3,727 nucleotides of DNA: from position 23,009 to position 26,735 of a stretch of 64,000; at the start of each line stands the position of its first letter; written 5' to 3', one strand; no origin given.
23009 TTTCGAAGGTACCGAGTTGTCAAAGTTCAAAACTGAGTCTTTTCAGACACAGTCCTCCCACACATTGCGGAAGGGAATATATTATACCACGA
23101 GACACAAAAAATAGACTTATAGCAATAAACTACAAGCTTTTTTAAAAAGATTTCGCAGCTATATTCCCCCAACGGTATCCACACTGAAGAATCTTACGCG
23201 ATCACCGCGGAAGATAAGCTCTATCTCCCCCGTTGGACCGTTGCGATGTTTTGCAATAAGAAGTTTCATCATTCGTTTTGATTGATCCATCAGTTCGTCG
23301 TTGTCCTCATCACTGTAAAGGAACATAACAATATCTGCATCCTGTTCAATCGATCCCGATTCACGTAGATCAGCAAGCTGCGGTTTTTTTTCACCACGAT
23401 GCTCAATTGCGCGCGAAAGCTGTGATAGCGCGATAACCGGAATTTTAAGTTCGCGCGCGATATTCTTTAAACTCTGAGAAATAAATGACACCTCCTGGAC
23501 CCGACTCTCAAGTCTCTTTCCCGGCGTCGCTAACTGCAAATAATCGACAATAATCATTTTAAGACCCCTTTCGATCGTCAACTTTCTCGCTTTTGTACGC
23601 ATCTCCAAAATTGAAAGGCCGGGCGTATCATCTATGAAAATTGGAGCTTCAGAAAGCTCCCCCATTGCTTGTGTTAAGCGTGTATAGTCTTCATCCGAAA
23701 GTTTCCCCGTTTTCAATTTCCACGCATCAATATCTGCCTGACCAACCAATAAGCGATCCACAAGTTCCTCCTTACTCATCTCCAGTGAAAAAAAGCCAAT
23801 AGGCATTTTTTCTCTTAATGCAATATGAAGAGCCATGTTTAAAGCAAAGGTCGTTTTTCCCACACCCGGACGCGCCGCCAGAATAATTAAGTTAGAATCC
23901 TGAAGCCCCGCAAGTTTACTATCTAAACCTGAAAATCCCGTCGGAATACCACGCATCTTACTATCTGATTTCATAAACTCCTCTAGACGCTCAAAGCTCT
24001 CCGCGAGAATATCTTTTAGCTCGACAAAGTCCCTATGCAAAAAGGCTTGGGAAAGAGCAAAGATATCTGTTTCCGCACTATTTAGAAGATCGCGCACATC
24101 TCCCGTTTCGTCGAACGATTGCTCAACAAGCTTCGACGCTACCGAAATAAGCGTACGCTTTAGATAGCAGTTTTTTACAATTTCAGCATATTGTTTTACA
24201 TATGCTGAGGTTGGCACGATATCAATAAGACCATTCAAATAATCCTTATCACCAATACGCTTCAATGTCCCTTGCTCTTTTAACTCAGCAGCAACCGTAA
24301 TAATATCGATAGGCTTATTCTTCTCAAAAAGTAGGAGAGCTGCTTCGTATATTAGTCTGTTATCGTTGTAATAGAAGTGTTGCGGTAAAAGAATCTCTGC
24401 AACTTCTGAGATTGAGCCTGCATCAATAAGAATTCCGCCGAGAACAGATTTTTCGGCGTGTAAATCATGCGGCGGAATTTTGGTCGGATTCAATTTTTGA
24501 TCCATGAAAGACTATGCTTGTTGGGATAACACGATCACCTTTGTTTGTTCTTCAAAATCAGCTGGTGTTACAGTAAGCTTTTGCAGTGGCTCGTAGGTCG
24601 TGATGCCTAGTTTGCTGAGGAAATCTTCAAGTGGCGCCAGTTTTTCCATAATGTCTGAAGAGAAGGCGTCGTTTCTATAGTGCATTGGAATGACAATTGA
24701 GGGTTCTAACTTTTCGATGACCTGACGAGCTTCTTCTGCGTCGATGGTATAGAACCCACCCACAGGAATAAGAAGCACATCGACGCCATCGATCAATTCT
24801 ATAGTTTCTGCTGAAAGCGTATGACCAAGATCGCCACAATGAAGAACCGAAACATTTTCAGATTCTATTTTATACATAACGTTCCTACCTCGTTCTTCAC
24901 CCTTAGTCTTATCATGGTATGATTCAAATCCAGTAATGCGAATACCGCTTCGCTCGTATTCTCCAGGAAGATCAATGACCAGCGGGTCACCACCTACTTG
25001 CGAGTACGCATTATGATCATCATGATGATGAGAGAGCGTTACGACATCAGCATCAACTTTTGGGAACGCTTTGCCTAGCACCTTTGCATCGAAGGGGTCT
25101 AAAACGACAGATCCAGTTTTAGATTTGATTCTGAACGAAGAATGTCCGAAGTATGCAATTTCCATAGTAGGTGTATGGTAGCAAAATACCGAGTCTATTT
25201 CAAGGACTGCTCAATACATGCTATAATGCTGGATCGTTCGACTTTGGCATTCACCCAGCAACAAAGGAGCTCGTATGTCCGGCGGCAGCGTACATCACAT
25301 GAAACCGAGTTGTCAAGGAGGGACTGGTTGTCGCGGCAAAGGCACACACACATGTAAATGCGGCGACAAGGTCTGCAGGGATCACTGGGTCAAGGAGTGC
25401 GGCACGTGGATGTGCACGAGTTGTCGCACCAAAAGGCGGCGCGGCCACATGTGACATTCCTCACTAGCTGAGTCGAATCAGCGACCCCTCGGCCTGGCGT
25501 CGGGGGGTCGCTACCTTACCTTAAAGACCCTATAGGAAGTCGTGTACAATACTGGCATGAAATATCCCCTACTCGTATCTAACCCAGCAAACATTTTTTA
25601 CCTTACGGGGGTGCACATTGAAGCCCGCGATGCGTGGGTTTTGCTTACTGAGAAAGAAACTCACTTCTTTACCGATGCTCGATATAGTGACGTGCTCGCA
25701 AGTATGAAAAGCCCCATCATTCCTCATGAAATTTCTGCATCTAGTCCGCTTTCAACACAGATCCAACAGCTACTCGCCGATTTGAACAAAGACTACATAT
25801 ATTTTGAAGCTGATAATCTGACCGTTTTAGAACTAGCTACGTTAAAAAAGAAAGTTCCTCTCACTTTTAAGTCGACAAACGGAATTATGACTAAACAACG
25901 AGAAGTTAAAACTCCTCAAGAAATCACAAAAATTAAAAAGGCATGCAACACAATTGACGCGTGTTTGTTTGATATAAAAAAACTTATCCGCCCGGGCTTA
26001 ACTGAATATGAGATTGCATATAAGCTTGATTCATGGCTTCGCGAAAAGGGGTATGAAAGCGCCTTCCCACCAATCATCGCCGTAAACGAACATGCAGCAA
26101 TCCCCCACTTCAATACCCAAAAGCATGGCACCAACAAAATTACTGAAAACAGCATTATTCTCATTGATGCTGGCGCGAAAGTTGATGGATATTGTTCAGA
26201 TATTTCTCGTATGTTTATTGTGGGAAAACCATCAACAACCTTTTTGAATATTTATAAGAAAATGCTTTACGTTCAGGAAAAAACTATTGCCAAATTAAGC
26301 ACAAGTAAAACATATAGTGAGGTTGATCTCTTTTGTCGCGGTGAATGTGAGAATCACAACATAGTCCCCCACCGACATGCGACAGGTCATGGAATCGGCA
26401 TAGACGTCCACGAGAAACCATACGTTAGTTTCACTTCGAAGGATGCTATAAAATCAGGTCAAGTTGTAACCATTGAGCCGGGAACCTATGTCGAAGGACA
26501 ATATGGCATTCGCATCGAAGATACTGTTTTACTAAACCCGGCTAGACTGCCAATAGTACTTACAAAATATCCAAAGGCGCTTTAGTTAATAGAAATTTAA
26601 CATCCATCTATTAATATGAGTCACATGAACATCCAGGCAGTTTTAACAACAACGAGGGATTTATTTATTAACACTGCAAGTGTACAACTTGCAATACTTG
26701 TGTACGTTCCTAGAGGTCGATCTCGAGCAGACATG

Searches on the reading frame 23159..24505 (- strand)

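Call 12: search_protein_families(library=pfam, proteins=[window:23159-24505:-], max_evalue=0.01)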
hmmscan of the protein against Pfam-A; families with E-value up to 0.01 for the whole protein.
window:23159-24505:- (448 aa): 5 families
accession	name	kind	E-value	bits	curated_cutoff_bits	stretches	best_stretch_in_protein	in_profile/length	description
PF03796.21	DnaB_C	-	3.6e-100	335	27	1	186-439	1-253/255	DnaB-like helicase C terminal domain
PF00772.26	DnaB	-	5e-32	110.5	23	1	11-111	2-102/103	DnaB-like helicase N terminal domain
PF13481.12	AAA_25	-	5.8e-15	55.9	27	1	194-363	22-190/195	AAA domain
PF06745.19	ATPase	-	2.1e-06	27.7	26.6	1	187-386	1-185/231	KaiC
PF20720.3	nSTAND3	-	0.0006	20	27.2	1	200-233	13-46/155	Novel STAND NTPase 3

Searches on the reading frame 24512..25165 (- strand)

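Call 88: search_protein_families(library=pfam, proteins=[window:24512-25165:-], max_evalue=0.0001)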
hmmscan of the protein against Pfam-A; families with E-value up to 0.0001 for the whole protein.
window:24512-25165:- (217 aa): 3 families
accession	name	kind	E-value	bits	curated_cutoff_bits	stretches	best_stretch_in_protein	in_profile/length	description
PF13483.12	Lactamase_B_3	-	2.3e-51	174.4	24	1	2-162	1-160/160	Beta-lactamase superfamily domain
PF12706.13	Lactamase_B_2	-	9.1e-12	45.4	27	1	72-163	100-200/200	Beta-lactamase superfamily domain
PF00753.33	Lactamase_B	-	8.3e-05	23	22.7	0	97-162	134-196/196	Metallo-beta-lactamase superfamily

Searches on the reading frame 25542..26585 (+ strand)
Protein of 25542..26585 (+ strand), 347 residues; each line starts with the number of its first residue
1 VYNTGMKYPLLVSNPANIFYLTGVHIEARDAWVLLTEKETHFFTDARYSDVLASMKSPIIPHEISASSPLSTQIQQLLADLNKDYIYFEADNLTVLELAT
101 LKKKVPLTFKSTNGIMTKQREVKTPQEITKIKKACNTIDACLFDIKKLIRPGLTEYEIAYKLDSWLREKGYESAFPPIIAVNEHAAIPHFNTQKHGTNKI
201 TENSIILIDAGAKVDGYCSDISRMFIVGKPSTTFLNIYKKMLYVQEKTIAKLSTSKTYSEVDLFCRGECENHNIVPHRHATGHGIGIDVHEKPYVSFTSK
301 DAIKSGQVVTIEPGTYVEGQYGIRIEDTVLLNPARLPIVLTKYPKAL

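Call 88: search_protein_families(library=pfam, proteins=[window:25542-26585:+], max_evalue=0.0001)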
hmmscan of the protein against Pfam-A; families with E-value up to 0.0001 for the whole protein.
window:25542-26585:+ (347 aa): 2 families
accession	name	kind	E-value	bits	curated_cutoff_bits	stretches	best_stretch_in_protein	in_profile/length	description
PF00557.29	Peptidase_M24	-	2.5e-54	184.7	23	1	130-331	2-206/208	Metallopeptidase family M24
PF01321.24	Creatinase_N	-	6.2e-11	43.4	22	1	10-122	17-128/128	Creatinase/Prolidase N-terminal domain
